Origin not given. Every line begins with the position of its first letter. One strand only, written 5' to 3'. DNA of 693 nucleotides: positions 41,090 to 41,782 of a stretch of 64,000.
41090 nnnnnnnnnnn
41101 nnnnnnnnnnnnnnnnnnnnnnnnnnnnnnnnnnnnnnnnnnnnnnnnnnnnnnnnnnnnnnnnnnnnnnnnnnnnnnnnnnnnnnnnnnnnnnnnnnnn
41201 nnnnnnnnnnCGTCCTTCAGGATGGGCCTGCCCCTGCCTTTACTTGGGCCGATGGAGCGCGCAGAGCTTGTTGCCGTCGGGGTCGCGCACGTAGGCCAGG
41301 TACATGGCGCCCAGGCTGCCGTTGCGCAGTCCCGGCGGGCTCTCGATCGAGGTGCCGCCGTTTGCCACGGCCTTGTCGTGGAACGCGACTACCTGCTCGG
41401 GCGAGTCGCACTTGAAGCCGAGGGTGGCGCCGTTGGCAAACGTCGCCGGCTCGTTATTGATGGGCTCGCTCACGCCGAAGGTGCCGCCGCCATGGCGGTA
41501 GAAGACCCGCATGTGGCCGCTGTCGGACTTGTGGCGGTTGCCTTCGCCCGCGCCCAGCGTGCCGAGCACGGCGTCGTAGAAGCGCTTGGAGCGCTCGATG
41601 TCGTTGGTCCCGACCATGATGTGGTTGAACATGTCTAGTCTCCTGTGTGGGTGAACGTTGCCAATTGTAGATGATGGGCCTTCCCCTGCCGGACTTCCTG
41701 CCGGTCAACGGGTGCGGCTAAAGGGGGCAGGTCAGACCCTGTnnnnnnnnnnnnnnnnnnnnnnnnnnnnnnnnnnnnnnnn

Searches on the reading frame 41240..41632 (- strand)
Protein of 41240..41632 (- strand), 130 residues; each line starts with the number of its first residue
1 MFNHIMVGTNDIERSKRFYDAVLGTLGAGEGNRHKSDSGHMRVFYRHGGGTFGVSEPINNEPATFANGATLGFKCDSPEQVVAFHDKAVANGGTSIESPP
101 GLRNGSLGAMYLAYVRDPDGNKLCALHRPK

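Call 29: search_protein_families(library=pfam, proteins=[window:41240-41632:-], max_evalue=0.01)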
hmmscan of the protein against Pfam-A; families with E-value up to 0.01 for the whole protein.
window:41240-41632:- (130 aa): 3 families
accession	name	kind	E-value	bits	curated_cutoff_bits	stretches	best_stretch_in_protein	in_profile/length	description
PF00903.31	Glyoxalase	-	6.7e-12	46.3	20.6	1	2-124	2-120/121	Glyoxalase/Bleomycin resistance protein/Dioxygenase superfamily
PF18029.7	Glyoxalase_6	-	0.00026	22.1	23.6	1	5-125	2-105/106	Glyoxalase-like domain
PF22677.2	Ble-like_N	-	0.00059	20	24.5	1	9-24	9-24/41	Bleomycin resistance protein-like N-terminal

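Call 43: find_encoding_contigs(protein=window:41240-41632:-, flank=10000, max_places=6)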
Protein window:41240-41632:- (130 aa): 24 contigs read that carry it; 6 places shown.
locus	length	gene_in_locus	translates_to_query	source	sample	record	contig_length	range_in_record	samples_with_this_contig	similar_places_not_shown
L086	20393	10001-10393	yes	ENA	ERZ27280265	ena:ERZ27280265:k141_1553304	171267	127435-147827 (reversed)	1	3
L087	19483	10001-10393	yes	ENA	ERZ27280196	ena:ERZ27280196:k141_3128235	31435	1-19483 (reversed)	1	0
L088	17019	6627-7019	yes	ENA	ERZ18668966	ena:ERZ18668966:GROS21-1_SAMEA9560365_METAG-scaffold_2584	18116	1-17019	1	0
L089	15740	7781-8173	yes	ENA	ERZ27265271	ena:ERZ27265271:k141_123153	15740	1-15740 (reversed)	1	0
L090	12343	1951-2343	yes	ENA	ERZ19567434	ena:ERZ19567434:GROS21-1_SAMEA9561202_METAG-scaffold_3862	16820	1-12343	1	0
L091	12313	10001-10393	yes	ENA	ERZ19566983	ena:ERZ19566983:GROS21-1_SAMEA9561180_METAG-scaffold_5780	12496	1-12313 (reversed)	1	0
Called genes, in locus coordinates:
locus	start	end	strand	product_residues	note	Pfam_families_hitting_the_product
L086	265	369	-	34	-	-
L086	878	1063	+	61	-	-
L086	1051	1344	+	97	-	PF05016:ParE_toxin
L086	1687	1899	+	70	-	PF15919:HicB_lk_antitox, PF21748:UPF0150 (weak)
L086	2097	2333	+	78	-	-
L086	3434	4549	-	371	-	PF07995:GSDH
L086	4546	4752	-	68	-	-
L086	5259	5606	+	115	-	PF25212:HVO_A0114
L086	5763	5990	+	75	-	PF04255:DUF433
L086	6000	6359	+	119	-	PF18480:DUF5615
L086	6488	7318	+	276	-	PF01209:Ubie_methyltran, PF02353:CMAS, PF13489:Methyltransf_23 (weak), PF08241:Methyltransf_11, PF08242:Methyltransf_12, PF13649:Methyltransf_25, PF13847:Methyltransf_31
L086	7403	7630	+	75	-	PF09720:Unstab_antitox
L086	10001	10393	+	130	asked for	PF00903:Glyoxalase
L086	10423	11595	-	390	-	PF13378:MR_MLE_C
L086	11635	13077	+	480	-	PF13167:GTP-bdg_N, PF16360:GTP-bdg_M, PF03193:RsgA_GTPase (faint), PF01926:MMR_HSR1, PF02421:FeoB_N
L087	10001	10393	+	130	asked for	PF00903:Glyoxalase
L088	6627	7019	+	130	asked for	PF00903:Glyoxalase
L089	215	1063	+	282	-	PF01738:DLH, PF12146:Hydrolase_4, PF12697:Abhydrolase_6 (weak), PF12740:PETase (weak)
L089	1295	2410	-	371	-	PF07995:GSDH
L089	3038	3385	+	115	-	PF25212:HVO_A0114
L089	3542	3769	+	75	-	PF04255:DUF433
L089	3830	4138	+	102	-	PF18480:DUF5615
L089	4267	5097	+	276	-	PF01209:Ubie_methyltran, PF02353:CMAS, PF13489:Methyltransf_23 (weak), PF08241:Methyltransf_11, PF08242:Methyltransf_12, PF13649:Methyltransf_25, PF13847:Methyltransf_31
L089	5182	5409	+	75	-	PF09720:Unstab_antitox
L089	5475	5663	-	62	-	-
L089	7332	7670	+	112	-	PF02452:PemK_toxin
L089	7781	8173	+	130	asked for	PF00903:Glyoxalase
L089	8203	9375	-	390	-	PF13378:MR_MLE_C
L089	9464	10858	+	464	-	PF13167:GTP-bdg_N, PF16360:GTP-bdg_M, PF03193:RsgA_GTPase (faint), PF01926:MMR_HSR1, PF02421:FeoB_N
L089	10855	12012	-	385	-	PF01070:FMN_dh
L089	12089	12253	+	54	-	-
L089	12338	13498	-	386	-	PF00520:Ion_trans, PF07885:Ion_trans_2, PF00027:cNMP_binding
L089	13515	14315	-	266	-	PF03328:HpcH_HpaI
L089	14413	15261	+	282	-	PF00072:Response_reg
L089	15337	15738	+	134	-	?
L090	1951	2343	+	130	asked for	PF00903:Glyoxalase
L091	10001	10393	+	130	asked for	PF00903:Glyoxalase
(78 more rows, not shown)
